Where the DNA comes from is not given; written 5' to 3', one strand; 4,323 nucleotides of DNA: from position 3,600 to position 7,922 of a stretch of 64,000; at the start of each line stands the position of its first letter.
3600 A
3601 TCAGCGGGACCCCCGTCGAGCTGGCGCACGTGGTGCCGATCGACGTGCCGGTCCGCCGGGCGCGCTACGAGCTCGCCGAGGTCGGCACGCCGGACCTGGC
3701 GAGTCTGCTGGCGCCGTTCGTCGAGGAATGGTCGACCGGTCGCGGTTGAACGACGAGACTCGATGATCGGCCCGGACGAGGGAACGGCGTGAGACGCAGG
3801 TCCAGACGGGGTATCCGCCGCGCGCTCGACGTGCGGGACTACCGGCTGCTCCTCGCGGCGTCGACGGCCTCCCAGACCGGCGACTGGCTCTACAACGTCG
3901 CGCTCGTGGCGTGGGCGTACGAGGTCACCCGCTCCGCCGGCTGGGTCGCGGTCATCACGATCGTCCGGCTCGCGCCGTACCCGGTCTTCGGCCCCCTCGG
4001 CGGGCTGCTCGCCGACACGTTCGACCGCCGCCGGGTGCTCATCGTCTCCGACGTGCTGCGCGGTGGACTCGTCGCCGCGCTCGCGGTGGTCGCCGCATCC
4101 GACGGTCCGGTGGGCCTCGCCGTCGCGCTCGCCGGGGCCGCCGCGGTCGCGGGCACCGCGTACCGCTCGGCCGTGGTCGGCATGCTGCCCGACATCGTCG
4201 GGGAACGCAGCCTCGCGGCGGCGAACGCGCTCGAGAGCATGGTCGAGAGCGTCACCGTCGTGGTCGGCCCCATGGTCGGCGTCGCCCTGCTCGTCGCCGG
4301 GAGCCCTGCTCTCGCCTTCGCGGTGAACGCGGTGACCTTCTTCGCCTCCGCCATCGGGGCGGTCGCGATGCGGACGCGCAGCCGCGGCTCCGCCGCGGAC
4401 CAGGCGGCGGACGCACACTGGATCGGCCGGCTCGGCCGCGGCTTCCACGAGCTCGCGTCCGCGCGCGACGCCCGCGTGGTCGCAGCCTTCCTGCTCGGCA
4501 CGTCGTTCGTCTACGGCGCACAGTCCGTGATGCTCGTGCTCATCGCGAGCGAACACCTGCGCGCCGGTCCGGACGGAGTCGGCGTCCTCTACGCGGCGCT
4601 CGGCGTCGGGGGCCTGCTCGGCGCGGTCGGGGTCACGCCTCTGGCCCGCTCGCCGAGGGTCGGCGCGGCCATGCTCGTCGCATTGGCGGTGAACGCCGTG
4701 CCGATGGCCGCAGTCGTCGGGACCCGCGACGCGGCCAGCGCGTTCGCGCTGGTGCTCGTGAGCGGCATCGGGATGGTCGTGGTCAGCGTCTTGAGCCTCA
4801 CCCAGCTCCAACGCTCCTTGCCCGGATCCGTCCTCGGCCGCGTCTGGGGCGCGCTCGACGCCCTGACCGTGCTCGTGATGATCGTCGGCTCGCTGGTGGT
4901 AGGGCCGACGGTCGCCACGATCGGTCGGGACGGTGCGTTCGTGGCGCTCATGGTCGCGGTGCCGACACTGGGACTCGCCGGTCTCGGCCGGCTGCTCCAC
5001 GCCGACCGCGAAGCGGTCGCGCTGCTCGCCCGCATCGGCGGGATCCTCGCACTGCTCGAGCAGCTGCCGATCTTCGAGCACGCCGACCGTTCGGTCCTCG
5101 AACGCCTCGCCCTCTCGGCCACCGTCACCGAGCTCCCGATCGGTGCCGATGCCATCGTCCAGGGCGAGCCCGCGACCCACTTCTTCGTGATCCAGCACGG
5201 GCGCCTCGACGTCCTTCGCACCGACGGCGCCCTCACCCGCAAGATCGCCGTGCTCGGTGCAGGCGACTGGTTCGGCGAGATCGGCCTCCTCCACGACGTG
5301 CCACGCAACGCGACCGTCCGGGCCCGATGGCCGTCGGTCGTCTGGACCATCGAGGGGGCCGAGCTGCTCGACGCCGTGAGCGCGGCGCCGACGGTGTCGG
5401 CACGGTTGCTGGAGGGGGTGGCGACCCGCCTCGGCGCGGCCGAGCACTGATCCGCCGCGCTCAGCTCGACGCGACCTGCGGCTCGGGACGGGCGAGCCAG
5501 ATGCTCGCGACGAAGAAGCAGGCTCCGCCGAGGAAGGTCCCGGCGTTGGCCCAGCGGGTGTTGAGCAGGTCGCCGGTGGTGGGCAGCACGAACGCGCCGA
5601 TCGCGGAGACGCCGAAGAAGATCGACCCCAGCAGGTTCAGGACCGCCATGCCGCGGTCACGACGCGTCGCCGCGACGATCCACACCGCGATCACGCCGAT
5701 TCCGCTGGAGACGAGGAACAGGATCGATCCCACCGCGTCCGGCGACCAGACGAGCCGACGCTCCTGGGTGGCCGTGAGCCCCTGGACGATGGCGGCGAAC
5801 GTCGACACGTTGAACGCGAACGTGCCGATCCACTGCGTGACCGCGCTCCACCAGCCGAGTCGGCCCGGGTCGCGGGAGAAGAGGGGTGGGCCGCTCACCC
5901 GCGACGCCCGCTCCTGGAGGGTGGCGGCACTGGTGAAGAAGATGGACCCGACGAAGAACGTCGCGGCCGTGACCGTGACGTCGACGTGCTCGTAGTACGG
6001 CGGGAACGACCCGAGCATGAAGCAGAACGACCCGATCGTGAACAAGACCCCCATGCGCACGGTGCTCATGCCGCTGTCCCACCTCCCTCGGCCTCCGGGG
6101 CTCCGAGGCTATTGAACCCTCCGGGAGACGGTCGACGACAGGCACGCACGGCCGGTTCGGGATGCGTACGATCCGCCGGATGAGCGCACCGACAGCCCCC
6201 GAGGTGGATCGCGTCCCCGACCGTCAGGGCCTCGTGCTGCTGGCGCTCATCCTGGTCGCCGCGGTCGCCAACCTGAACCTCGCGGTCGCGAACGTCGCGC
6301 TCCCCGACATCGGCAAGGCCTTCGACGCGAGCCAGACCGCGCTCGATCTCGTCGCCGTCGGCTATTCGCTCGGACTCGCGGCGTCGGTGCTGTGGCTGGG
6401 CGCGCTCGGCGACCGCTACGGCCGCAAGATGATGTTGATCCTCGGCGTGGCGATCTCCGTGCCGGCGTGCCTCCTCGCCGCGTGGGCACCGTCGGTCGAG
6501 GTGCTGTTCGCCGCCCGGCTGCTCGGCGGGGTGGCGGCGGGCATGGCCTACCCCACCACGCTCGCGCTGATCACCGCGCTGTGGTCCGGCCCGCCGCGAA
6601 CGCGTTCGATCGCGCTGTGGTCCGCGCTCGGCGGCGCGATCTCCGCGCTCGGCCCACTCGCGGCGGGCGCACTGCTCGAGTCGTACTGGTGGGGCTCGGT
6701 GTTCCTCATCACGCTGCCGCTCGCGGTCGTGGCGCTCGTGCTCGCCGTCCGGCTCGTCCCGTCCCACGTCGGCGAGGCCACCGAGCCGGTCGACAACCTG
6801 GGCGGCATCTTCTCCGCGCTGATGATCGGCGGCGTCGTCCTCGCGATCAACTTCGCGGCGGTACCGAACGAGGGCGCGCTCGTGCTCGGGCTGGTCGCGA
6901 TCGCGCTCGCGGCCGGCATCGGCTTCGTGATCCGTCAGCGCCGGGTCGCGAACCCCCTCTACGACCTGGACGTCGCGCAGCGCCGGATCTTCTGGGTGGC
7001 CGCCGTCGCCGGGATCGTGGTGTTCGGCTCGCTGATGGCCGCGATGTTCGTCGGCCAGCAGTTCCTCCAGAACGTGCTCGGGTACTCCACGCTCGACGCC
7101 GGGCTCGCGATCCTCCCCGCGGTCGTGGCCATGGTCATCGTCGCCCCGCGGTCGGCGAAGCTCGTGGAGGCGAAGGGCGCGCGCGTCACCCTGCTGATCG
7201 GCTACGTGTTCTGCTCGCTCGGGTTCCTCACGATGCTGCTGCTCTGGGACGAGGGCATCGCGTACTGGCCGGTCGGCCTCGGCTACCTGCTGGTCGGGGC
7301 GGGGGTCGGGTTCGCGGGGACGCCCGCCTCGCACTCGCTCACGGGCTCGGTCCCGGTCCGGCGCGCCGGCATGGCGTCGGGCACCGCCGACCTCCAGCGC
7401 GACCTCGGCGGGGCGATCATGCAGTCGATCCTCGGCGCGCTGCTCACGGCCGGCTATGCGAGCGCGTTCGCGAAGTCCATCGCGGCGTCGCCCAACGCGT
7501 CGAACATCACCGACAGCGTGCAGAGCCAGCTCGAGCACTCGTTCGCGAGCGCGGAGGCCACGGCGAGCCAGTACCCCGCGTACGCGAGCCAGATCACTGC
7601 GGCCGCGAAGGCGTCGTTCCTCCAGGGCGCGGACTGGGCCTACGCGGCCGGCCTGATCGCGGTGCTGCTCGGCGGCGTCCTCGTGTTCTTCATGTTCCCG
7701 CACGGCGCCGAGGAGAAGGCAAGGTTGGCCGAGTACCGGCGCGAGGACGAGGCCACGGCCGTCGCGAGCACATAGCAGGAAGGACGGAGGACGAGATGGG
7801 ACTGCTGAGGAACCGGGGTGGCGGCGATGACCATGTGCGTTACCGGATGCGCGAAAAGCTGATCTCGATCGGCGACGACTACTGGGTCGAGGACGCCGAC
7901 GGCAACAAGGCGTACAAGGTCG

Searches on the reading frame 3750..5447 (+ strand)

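Call 47: search_protein_families(library=pfam, proteins=[window:3750-5447:+], max_evalue=0.00001)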
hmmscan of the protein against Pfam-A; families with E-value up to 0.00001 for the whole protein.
window:3750-5447:+ (566 aa): 3 families
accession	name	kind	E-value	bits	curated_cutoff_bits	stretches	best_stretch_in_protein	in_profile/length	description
PF07690.21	MFS_1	-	1.6e-20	73.8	33.4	1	35-380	2-346/347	Major Facilitator Superfamily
PF05977.19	MFS_3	-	4.6e-19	68.7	27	1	31-399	12-378/524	Transmembrane secretion effector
PF00027.35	cNMP_binding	-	7.3e-16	58.4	27.5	1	469-543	11-86/89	Cyclic nucleotide-binding domain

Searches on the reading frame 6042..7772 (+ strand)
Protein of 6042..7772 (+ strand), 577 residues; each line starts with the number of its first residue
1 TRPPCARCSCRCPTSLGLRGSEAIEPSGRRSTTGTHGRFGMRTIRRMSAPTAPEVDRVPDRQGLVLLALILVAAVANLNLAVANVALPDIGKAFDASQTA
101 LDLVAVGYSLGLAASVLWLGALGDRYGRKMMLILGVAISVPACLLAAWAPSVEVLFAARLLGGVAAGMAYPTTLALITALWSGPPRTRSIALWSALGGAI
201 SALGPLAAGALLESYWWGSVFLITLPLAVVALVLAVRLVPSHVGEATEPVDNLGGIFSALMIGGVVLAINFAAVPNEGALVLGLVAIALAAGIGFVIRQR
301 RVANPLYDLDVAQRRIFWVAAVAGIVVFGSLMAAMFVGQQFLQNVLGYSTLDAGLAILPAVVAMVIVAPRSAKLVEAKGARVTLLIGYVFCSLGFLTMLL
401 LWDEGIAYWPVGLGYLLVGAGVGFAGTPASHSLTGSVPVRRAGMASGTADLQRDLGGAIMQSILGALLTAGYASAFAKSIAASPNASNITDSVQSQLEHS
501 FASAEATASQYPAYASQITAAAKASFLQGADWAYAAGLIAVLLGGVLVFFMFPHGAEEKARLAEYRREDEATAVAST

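Call 47: search_protein_families(library=pfam, proteins=[window:6042-7772:+], max_evalue=0.00001)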
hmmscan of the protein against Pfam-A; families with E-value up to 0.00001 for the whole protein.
window:6042-7772:+ (577 aa): 3 families
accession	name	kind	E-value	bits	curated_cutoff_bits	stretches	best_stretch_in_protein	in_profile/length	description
PF07690.21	MFS_1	-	3.5e-43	148.3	33.4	1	69-459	1-345/347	Major Facilitator Superfamily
PF00083.30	Sugar_tr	-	1.6e-10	40.9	22.3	1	72-173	19-123/452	Sugar (and other) transporter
PF06609.19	TRI12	-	2.9e-06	26.5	23.2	1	77-236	57-214/599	Fungal trichothecene efflux pump (TRI12)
